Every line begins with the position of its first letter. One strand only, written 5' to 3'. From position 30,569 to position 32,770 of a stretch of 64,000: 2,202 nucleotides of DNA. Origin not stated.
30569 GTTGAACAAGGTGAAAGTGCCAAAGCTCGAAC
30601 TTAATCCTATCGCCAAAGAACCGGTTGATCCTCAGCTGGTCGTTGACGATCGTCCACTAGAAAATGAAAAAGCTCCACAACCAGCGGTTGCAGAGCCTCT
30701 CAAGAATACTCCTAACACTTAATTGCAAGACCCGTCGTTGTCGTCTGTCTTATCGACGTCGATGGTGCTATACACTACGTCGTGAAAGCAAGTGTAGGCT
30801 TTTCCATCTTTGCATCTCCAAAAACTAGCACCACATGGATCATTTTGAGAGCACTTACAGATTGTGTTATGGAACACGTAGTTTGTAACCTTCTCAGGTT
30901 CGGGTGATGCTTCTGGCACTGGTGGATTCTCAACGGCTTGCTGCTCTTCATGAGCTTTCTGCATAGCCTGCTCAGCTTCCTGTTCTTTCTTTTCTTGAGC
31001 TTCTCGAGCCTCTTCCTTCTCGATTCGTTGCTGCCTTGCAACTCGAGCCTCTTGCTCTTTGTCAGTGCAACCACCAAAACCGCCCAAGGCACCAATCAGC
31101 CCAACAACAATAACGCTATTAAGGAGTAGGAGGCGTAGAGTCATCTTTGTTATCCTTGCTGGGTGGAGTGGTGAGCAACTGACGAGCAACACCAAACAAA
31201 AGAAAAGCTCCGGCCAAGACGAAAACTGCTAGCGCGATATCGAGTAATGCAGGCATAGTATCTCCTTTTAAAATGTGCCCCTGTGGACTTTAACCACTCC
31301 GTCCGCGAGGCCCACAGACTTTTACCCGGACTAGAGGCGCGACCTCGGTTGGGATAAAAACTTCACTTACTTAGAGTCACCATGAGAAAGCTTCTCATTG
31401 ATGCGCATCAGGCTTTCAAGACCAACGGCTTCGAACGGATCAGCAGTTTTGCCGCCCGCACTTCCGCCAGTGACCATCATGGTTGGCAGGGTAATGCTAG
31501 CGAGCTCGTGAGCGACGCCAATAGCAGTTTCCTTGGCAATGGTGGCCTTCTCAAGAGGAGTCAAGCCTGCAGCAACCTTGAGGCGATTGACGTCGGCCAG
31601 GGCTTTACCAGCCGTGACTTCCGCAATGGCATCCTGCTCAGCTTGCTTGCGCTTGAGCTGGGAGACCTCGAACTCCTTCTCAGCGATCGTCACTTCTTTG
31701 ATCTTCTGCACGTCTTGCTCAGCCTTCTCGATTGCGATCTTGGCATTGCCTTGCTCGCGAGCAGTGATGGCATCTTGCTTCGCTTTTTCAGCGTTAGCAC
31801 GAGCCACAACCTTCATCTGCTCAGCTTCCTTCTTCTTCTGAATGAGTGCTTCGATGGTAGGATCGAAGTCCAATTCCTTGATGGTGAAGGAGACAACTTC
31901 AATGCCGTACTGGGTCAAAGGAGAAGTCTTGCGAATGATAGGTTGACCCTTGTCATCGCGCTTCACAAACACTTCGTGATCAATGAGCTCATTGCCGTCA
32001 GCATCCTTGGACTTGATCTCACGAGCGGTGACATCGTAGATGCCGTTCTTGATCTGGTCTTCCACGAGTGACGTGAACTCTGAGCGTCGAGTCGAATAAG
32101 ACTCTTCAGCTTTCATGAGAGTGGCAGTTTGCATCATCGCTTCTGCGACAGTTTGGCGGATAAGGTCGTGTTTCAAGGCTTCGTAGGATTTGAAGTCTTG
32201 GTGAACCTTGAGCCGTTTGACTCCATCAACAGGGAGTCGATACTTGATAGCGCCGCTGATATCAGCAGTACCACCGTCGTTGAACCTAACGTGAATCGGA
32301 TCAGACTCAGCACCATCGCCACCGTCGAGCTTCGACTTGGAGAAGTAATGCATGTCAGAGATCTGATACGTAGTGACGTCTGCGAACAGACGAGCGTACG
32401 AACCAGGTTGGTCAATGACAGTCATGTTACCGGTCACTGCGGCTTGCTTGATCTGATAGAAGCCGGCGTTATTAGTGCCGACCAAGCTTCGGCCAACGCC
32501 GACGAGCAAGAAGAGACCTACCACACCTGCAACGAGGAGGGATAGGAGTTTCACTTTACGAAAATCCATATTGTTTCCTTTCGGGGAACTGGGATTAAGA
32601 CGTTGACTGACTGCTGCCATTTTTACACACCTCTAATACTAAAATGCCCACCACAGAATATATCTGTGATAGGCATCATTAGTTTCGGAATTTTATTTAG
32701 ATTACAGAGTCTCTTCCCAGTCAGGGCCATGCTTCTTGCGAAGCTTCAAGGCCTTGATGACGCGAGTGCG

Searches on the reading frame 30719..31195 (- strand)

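Call 57: search_protein_families(library=pfam, proteins=[window:30719-31195:-], max_evalue=0.01)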
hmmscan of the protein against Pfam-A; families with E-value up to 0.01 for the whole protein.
window:30719-31195:- (158 aa): 2 families
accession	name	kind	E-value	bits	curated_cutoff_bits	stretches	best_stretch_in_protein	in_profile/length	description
PF04935.17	SURF6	-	0.00036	20.9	23.1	1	53-151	6-72/196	Surfeit locus protein 6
PF19498.4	DUF6033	-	0.0037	17.6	25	1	45-86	117-159/205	Protein of unknown function (DUF6033)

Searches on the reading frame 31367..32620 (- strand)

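Call 9: search_protein_families(library=phrogs, proteins=[window:31367-32620:-], max_evalue=0.001)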
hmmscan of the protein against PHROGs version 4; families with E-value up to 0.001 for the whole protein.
window:31367-32620:- (417 aa): 2 families
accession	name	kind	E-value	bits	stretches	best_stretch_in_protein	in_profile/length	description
phrog_11908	-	unknown function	1e-45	157.3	1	29-336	10-327/430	-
phrog_200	-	other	8.6e-21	75.5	2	16-191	74-238/379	lipoprotein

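Call 57: search_protein_families(library=pfam, proteins=[window:31367-32620:-], max_evalue=0.01)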
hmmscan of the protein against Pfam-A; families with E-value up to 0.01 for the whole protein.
window:31367-32620:- (417 aa): 1 family
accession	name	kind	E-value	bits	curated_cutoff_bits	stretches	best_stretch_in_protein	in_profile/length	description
PF01145.31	Band_7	-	5.2e-16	59.6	23.6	1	47-281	3-173/176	SPFH domain / Band 7 family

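Call 85: search_protein_families(library=padloc, proteins=[window:31367-32620:-], max_evalue=0.001)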
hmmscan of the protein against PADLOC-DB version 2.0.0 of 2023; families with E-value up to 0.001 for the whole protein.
window:31367-32620:- (417 aa): 0 families
